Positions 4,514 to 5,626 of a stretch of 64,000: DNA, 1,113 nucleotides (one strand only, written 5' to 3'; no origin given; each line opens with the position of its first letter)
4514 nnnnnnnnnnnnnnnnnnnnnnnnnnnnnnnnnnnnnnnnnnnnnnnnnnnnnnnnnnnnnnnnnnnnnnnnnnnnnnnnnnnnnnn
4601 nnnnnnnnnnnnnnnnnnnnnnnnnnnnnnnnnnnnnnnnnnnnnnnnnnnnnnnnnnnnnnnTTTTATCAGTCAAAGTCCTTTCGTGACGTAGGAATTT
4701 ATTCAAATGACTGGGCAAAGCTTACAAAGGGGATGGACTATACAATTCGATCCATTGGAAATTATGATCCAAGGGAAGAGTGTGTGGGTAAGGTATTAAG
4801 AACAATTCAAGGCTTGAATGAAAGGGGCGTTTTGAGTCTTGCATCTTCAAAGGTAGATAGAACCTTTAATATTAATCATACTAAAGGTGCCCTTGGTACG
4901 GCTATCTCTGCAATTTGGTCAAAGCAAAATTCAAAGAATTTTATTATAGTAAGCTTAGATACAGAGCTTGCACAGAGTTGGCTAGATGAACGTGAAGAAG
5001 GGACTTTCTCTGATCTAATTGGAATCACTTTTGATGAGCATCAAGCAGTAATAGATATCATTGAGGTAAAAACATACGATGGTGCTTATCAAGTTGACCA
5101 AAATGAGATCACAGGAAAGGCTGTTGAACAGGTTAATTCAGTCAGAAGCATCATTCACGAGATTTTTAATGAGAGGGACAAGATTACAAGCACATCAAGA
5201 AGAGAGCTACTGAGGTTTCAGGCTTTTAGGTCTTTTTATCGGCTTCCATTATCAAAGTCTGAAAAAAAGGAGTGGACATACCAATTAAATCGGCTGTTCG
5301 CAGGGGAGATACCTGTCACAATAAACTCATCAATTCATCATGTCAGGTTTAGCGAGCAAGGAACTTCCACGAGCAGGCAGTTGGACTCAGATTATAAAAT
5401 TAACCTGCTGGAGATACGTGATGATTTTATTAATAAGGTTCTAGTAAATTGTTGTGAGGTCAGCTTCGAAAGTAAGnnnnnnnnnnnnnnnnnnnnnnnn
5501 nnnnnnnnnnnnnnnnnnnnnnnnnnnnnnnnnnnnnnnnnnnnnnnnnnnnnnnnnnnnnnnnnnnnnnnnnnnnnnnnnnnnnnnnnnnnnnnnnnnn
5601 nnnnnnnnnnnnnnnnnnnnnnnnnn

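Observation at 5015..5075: Possible PD-(D/E)xK nuclease core embedded in the middle of the FtsK-domain giant protein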

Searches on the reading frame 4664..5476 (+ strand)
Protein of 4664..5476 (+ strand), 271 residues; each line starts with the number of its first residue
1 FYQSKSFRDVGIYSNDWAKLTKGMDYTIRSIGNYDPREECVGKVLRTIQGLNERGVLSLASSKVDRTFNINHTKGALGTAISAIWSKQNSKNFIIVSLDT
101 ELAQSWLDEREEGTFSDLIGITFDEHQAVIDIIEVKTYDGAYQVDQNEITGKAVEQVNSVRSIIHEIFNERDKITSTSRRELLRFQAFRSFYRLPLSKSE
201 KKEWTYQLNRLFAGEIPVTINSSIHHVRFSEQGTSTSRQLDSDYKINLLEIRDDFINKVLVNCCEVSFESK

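Call 19: search_solved_structures(query=A2, max_evalue=10)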
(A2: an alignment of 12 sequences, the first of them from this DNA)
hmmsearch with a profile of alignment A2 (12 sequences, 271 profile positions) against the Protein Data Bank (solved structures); distinct sequences matched with E-value up to 10: 2.
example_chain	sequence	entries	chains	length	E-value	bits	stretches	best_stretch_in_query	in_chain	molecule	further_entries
3jbn_AK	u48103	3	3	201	0.48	13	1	175-209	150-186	60S ribosomal protein uL13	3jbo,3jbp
3j79_K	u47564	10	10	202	0.49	13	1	175-209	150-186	60S ribosomal protein uL13 | 60S ribosomal protein L13, putative | 60S ribosomal protein L13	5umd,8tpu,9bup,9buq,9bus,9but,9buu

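Call 26: search_protein_representatives(alignment_id=A2)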
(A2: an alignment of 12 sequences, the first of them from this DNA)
Query: 12 sequences, 271 profile positions. Proteins with E-value up to 0.001 (for the whole library): 209; up to 1e-10: 167; up to 1e-30: 27. The best 150 are listed.
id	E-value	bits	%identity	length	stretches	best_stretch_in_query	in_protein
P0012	2.4e-115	401.0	-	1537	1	1-262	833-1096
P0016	2.3e-107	374.8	-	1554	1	1-267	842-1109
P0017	5.6e-105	367.0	-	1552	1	1-270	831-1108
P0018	3.9e-95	334.7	-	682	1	1-262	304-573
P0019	9.0e-95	333.5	-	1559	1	1-267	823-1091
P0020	9.7e-95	333.4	-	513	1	1-263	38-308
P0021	1.7e-92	326.0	-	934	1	1-262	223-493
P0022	3.9e-92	324.9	-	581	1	1-262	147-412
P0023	4.4e-91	321.4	-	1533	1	1-263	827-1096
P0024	1.4e-90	319.8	-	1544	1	1-263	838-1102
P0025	2.7e-75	269.6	-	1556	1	6-262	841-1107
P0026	9.4e-73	261.3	-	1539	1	1-265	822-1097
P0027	3.4e-72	259.4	-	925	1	57-262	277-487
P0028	9.2e-54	199.0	-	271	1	81-262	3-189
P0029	2.3e-49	184.6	-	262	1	97-240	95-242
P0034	1.3e-36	142.7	-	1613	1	12-259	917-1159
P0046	2.3e-29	119.0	-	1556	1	12-241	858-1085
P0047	2.8e-29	118.7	-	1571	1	8-262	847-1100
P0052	1.8e-28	116.1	-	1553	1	3-267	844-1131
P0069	2.7e-26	108.9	-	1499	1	8-254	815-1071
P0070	3.1e-26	108.8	-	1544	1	12-232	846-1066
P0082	5.0e-24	101.5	-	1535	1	13-242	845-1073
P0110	6.5e-20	88.0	-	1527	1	8-263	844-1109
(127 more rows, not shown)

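Call 45: predict_structure(alignment_id=A3)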
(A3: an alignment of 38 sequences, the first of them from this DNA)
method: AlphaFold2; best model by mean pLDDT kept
length: 271 residues; sequences in the alignment: 38
mean_pLDDT: 91.5   pTM: 0.90
mean pLDDT of the five models: 91.5, 91.0, 90.3, 89.1, 88.9
residues with pLDDT >= 90: 193; 70-90: 70; 50-70: 7; < 50: 1
segments of 3 or more residues with pLDDT < 50: none
pLDDT, mean of each block of 10 residues (from residue 1): 77 86 94 94 93 86 83 95 95 91 83 84 94 98 98 96 95 89 94 90 96 97 97 97 98 97 81 40
secondary structure, 60 per line:
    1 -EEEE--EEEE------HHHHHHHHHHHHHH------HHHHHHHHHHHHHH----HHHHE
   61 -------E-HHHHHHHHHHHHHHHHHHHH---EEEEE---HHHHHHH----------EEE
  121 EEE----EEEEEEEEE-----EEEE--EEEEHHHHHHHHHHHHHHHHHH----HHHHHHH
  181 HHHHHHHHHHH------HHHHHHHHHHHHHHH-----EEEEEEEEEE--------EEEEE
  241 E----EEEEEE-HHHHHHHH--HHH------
elements in order: E2-5 E8-11 H18-31 H38-51 H56-59 H70-89 E93-97 H101-107 E118-123 E128-136 E142-145 E148-151 H152-169 H174-191 H198-212 E218-227 E236-241 E246-251 H253-260

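Call 49: fold_search(model_id=the predicted structure, library=pdb)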
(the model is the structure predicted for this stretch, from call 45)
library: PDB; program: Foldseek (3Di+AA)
matches with E <= 10: 356; with E <= 0.001: 0
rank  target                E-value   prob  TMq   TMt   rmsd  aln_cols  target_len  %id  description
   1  9a5m_A                6.8e-03  0.54  0.24  0.15  19.7       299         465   13  Integrative model of YDJA-YDIS by crosslinking MS and deep learning (released 2024-09-18)
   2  2fok_A                2.5e-02  0.41  0.24  0.13  14.6       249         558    9  STRUCTURE OF RESTRICTION ENDONUCLEASE FOKI (released 1998-06-17)
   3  2fok_B                2.9e-02  0.44  0.25  0.14  13.4       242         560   11  STRUCTURE OF RESTRICTION ENDONUCLEASE FOKI (released 1998-06-17)
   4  6ut6_G                3.6e-02  0.54  0.23  0.19  15.5       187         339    9  Cryo-EM structure of the Escherichia coli McrBC complex (released 2020-10-21)
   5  1fok_A                3.8e-02  0.38  0.25  0.14  14.2       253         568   10  STRUCTURE OF RESTRICTION ENDONUCLEASE FOKI BOUND TO DNA (released 1997-12-03)
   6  9iqc                  4.6e-02  0.20  0.17  0.19  17.6       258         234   10  Monooxygenase dependent on riboflavin with dCMP and FAD (released 2025-07-16)
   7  3uwl_C                1.1e-01  0.20  0.12  0.11  10.0        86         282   14  Crystal structure of Enteroccocus faecalis thymidylate synthase (EfTS) in complex with 5-formyl tetrahydrofolate (released 2012-08-29)
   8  1f4c_A                1.1e-01  0.12  0.12  0.12  14.3       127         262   12  CRYSTAL STRUCTURE OF E. COLI THYMIDYLATE SYNTHASE COVALENTLY MODIFIED AT C146 WITH N-[TOSYL-D-PROLINYL]AMINO-ETHANETHI (released 2000-06-22)
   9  4o7u_A                1.3e-01  0.12  0.17  0.16  19.1       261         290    9  Etherocomplex of Enteroccocus faecalis thymidylate synthase with 5-hydroxymethilene-6-hydrofolic acid and the phtalimi (released 2014-12-31)
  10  7vsr_M                1.3e-01  0.60  0.28  0.26   8.2       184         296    7  Structure of McrBC (stalkless mutant) (released 2023-02-15)
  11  6hz4_M                1.4e-01  0.30  0.23  0.19  12.7       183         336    8  Structure of McrBC without DNA binding domains (one half of the full complex) (released 2019-07-24)
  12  2g8d                  1.5e-01  0.11  0.15  0.13  19.3       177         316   11  Lactobacillus casei thymidylate synthase Y261W-dUMP complex (released 2006-03-14)
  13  4h0u_D                1.7e-01  0.13  0.18  0.19  19.4       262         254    7  Crystal structure of thymidylate synthase from Corynebacterium glutamicum in complex with dUMP (released 2013-09-11)
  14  4h0r_B                1.9e-01  0.10  0.17  0.18  16.3       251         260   10  Crystal structure of thymidylate synthase from Corynebacterium glutamicum (released 2013-09-11)
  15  4dq1_B                2.0e-01  0.09  0.17  0.16  19.6       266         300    9  Thymidylate synthase from Staphylococcus aureus. (released 2012-03-21)
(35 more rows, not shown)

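Call 56: search_protein_families(library=padloc, proteins=[P0034, P0046, P0069, P0082, P0110, P0052], max_evalue=0.00001)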
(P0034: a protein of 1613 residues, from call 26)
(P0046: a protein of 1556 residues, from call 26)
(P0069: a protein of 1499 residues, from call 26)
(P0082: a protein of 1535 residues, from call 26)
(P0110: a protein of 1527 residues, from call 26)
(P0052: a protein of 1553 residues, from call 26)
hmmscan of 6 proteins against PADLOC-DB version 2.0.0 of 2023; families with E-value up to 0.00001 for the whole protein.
P0034 (1613 aa): 6 families
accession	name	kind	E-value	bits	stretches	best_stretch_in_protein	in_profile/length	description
PDLC02804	SspH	-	5e-80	267.5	1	1259-1610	1208-1558/1561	SspH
PDLC02806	SspH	-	2.9e-56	188.8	1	1180-1609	1326-1761/1766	SspH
PDLC04140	mad8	-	2.2e-21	74.7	1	1379-1587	21-286/314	mads_8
PDLC04105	HerA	-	3.6e-06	23.8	0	1488-1586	415-512/576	-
PDLC04100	HerA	-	4.3e-06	23.7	0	1486-1570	435-517/580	-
PDLC02185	HerA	-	6.1e-06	23.2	0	1486-1570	441-523/585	-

P0046 (1556 aa): 6 families
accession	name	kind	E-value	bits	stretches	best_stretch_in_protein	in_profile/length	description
PDLC02804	SspH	-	4.8e-84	280.8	1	1195-1554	1197-1556/1561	SspH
PDLC02806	SspH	-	2.3e-59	199.1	1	1206-1552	1406-1758/1766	SspH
PDLC04140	mad8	-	4.3e-23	80.3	1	1326-1533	22-286/314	mads_8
PDLC01055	HerA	-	9.9e-09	32.5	0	1332-1370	158-194/532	Type III coevolved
PDLC04100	HerA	-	4.9e-07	26.8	0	1440-1520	442-521/580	-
PDLC02185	HerA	-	9.9e-07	25.8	0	1441-1520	449-527/585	-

P0069 (1499 aa): 8 families
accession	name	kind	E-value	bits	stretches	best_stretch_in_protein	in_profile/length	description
PDLC02684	DndH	-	5e-33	111.8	1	1115-1406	1334-1637/1715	DndH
PDLC02685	DndH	-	1.7e-31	106.9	1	1021-1405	1223-1599/1678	DndH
PDLC02682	DndH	-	9.5e-24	80.8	1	1117-1406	1306-1606/1686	DndH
PDLC04140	mad8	-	1.1e-21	75.7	1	1121-1441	1-267/314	mads_8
PDLC02679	DndH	-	1e-15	54.3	1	1154-1406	1361-1630/1711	DndH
PDLC02681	DndH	-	5e-12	42.2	1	1154-1406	1284-1551/1631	DndH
PDLC04103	HerA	-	3e-08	30.5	0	1391-1416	474-499/579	-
PDLC01055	HerA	-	2.9e-07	27.7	0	1376-1423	435-480/532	Type III coevolved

P0082 (1535 aa): 4 families
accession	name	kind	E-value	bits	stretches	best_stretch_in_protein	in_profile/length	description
PDLC02804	SspH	-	1.4e-86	289.2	1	1171-1531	1199-1558/1561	SspH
PDLC02806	SspH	-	3.3e-50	168.7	1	1305-1508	1536-1737/1766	SspH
PDLC04140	mad8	-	5.6e-24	83.2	1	1286-1509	2-287/314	mads_8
PDLC01055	HerA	-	1.5e-08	31.9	0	1301-1339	151-190/532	Type III coevolved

P0110 (1527 aa): 4 families
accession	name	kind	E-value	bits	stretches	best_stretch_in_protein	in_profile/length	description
PDLC02804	SspH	-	5e-65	217.8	1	1176-1521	1214-1557/1561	SspH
PDLC02806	SspH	-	4e-46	155.2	1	1295-1518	1535-1758/1766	SspH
PDLC04140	mad8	-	8e-24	82.7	1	1293-1504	23-291/314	mads_8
PDLC01055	HerA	-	5.8e-08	30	0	1299-1335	159-193/532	Type III coevolved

P0052 (1553 aa): 5 families
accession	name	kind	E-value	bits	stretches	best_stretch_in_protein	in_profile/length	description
PDLC02804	SspH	-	5.6e-57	191.1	1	1209-1549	1220-1558/1561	SspH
PDLC02806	SspH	-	9.9e-39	130.7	1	1266-1549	1470-1762/1766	SspH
PDLC04140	mad8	-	2.3e-21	74.6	1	1304-1527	4-287/314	mads_8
PDLC04105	HerA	-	7.5e-09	32.7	1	1425-1503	414-491/576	-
PDLC01055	HerA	-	1.9e-08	31.6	0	1420-1480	409-465/532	Type III coevolved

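Call 57: search_protein_families(library=pfam, alignment_id=A3, max_evalue=1)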
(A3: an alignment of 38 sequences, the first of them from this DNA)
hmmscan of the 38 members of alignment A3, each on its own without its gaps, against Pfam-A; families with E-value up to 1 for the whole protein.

A. member 1, seq(271 aa): 3 families
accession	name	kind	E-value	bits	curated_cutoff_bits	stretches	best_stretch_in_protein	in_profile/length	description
PF03847.19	TFIID_20kDa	-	0.07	14.1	27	1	235-265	13-43/68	Transcription initiation factor TFIID subunit A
PF05952.17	ComX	-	0.16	12.3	25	1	111-136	20-44/55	Bacillus competence pheromone ComX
PF04769.18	MATalpha_HMGbox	-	0.17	11.6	28.1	1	149-203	13-68/194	Mating-type protein MAT alpha 1 HMG-box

B. families by the number of members that match (of 38 scanned): 29 families (the first 25 are shown)
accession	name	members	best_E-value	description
PF00667.26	FAD_binding_1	1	0.0013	FAD binding domain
PF24745.1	DUF7693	1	0.0068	Domain of unknown function (DUF7693)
PF14711.11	Nitr_red_bet_C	1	0.0091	Respiratory nitrate reductase beta C-terminal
PF08774.17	VRR_NUC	1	0.013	VRR-NUC domain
PF13222.11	DUF4030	1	0.015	Protein of unknown function (DUF4030)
PF12849.12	PBP_like_2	1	0.015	PBP superfamily domain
PF24937.1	DUF7754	1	0.017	Domain of unknown function (DUF7754)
PF15572.11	Imm45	1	0.02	Immunity protein 45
PF06594.17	HCBP_related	1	0.022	Haemolysin-type calcium binding protein related domain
PF13326.11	PSII_Pbs27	1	0.041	Photosystem II Pbs27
PF11553.14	DUF3231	1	0.044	Protein of unknown function (DUF3231)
PF17589.7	DUF5487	1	0.051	Family of unknown function (DUF5487)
PF25291.1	CGLA_C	1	0.062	Lambda-carrageenase C-terminal domain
PF03065.20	Glyco_hydro_57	1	0.064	Glycosyl hydrolase family 57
PF03847.19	TFIID_20kDa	1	0.07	Transcription initiation factor TFIID subunit A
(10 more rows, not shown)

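Call 74: find_related_loci(query=A2, collection=genome_contigs, flank=10000)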
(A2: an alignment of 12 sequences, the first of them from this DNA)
Query A2 (271 aa) in genome_contigs; peptide patterns used: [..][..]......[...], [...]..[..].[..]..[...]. (x = any residue, [..] = any of these).
61 stretches matched a pattern; 38 encode a relative of the query (tblastn E <= 1e-3); 38 distinct loci.
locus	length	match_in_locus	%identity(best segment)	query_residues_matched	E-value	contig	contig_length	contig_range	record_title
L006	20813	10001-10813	94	1-271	2e-177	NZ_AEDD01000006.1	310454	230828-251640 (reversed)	Paenibacillus curdlanolyticus YK9 ctg105, whole genome shotgun sequence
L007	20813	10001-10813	93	1-271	1e-175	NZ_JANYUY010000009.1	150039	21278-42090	Paenibacillus doosanensis strain CAU 1055 Scaffold9_1, whole genome shotgun sequence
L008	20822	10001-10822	53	1-263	2e-87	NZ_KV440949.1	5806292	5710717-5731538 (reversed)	Neobacillus mesonae strain FJAT-13985 Scaffold1, whole genome shotgun sequence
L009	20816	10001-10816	51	2-267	5e-85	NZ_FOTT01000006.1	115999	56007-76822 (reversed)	Candidatus Frackibacter sp. WG13, whole genome shotgun sequence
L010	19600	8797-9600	47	1-266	2e-79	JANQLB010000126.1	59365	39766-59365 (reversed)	MAG: Tissierellales bacterium isolate PL25a_bin.35 k99_5687388, whole genome shotgun sequence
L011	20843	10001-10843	41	1-271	6e-63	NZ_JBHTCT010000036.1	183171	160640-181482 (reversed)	Bhargavaea changchunensis strain CGMCC 1.13508 soapdenovo_K_127_36, whole genome shotgun sequence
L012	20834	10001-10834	38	1-270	3e-60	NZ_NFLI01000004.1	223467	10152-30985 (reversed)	Lachnoclostridium sp. An131 An131_contig_4, whole genome shotgun sequence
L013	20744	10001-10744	41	1-242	4e-59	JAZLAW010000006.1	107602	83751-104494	MAG: Acutalibacteraceae bacterium isolate T1900045072_TC20190066.MAGScoT_cleanbin_000003 SGB_4618_k141_515198, whole gen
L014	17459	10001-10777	39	1-260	9e-59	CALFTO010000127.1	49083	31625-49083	MAG TPA_asm: uncultured Clostridia bacterium isolate SRR6425825_bin.31_CONCOCT_v1.1_MAG genome assembly, contig: ERZ1767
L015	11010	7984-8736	41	1-247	2e-60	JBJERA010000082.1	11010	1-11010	MAG: Hominimerdicola sp. isolate PUUB53_bin.010 NODE_1881_length_11010_cov_8.897764, whole genome shotgun sequence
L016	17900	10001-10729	41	1-240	9e-58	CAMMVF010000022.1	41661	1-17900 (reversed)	MAG: uncultured Clostridia bacterium isolate ERR4836950_bin.25_MetaWRAP_v1.1_MAG genome assembly, contig: NODE_466_lengt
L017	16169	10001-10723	41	1-236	6e-58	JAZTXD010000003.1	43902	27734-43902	MAG: Candidatus Flemingiibacterium sp. isolate T1900045331_YK20190020.MAGScoT_cleanbin_000017 SGB_6526_k141_840282, whol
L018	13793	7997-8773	39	1-260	1e-59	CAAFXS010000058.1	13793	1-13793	MAG TPA_asm: Clostridia bacterium, isolate HGM12858, WGS project CAAFXS010000000 data, contig: SRS475647_9_k119_216381,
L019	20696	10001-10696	43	1-230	1e-56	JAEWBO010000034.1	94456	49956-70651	MAG: Bacillota bacterium isolate OH_PBB_253 k127_622886, whole genome shotgun sequence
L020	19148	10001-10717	41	1-236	2e-56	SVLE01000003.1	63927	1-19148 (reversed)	MAG: Oscillospiraceae bacterium isolate SIG479 NODE_2528_length_63927_cov_1.749028, whole genome shotgun sequence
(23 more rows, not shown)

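Call 81: find_homologous_proteins(query=A3, max_evalue=0.001)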
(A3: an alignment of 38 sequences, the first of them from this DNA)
Query A3 (38 sequences) (271 aa, profile of the alignment): 3 proteins with E <= 0.001 among 6057 candidates.
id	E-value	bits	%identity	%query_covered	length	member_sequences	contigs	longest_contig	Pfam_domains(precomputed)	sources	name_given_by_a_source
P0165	6.7e-71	257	26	85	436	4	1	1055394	-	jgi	-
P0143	1.9e-29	121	36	40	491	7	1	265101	PF17854.7,PF01580.25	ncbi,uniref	ncbi:DNA translocase FtsK [Halobaculum litoreum]|uniref:DNA translocase FtsK n=1 Tax=Halobaculum lit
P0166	3.7e-8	51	73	31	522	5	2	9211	PF01580.25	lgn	-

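Call 92: search_dna_similar(query=P0069, collection=plasmids, mode=protein, max_rows=15, max_evalue=1e-10)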
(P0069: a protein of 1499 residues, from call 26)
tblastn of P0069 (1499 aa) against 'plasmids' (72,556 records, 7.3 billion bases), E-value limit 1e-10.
Records with a match: 27; places in all: 28; records where one place covers at least 80% of the query: 0.
Best place of each record, by identity: <60% 27.
By first word of the organism name: Synechococcus 5; Rhizobium 3; Vibrio 3; Sinorhizobium 2; Natribaculum 1; Natrialbaceae 1; Halalkaliarchaeum 1; Halobaculum 1; Haloplanus 1; Priestia 1; and 8 more.
By predicted mobility (MOB-suite, as given by PLSDB): non-mobilizable 19; mobilizable 4; conjugative 4.
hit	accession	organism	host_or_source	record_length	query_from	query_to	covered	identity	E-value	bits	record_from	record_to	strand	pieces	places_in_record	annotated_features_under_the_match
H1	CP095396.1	Natribaculum longum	cell culture,saline soil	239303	92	1047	64%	25.4%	1e-62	245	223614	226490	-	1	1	record has no annotation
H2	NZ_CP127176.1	Natrialbaceae archaeon AArc-T1-2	sediments,sediments from hypersaline ...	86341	92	1047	64%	24.0%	2e-51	208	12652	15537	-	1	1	DNA translocase FtsK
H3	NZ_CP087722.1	Halalkaliarchaeum sp. AArc-CO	Kulunda Steppe hypersaline lake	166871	92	1047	64%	23.6%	4e-49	201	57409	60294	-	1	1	DNA translocase FtsK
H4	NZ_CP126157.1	Halobaculum litoreum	cell culture,sediment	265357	306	1063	51%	23.7%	5e-42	199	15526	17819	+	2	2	hypothetical protein | DNA translocase FtsK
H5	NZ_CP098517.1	Haloplanus sp. GDY1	cell culture,salt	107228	407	1047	43%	24.8%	2e-47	195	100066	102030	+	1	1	DNA translocase FtsK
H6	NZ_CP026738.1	Priestia megaterium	Sporobolus anglicus,cell ...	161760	1116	1485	25%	38.6%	2e-63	248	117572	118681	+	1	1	DUF87 domain-containing protein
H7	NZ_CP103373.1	Massilia sp. H6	Whole genome of bacteria,soil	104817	1020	1458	29%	25.4%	1e-16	94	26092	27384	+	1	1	dptH: DNA phosphorothioation-dependent restriction protein DptH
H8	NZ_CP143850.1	Synechococcus elongatus IITB3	whole organism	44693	1150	1484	22%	28.2%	3e-11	77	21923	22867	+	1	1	type IV secretion system DNA-binding domain-containing protein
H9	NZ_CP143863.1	Synechococcus elongatus IITB8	whole organism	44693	1150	1484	22%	28.2%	3e-11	77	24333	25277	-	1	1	type IV secretion system DNA-binding domain-containing protein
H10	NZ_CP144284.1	Synechococcus elongatus IITB5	-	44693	1150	1484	22%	28.2%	3e-11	77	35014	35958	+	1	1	type IV secretion system DNA-binding domain-containing protein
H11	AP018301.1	Fischerella sp. NIES-4106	-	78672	1138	1485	23%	26.8%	2e-12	81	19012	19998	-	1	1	putative AAA ATPase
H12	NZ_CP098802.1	Rhizobium anhuiense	Trifolium dubium,Cell culture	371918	1152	1465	21%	29.5%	2e-20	106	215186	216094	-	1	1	ATP-binding protein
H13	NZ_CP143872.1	Synechococcus elongatus IITB6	whole organism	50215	1150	1484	22%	27.5%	4e-12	79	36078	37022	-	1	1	ATP-binding protein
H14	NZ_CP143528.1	Synechococcus elongatus PCC 11801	Pure axenic culture,Powai Lake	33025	1150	1484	22%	27.0%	5e-11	76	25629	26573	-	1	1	DUF87 domain-containing protein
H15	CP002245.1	Sinorhizobium fredii GR64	Phaseolus vulgaris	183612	1154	1473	21%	28.2%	3e-15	90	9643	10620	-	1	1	hypothetical conserved protein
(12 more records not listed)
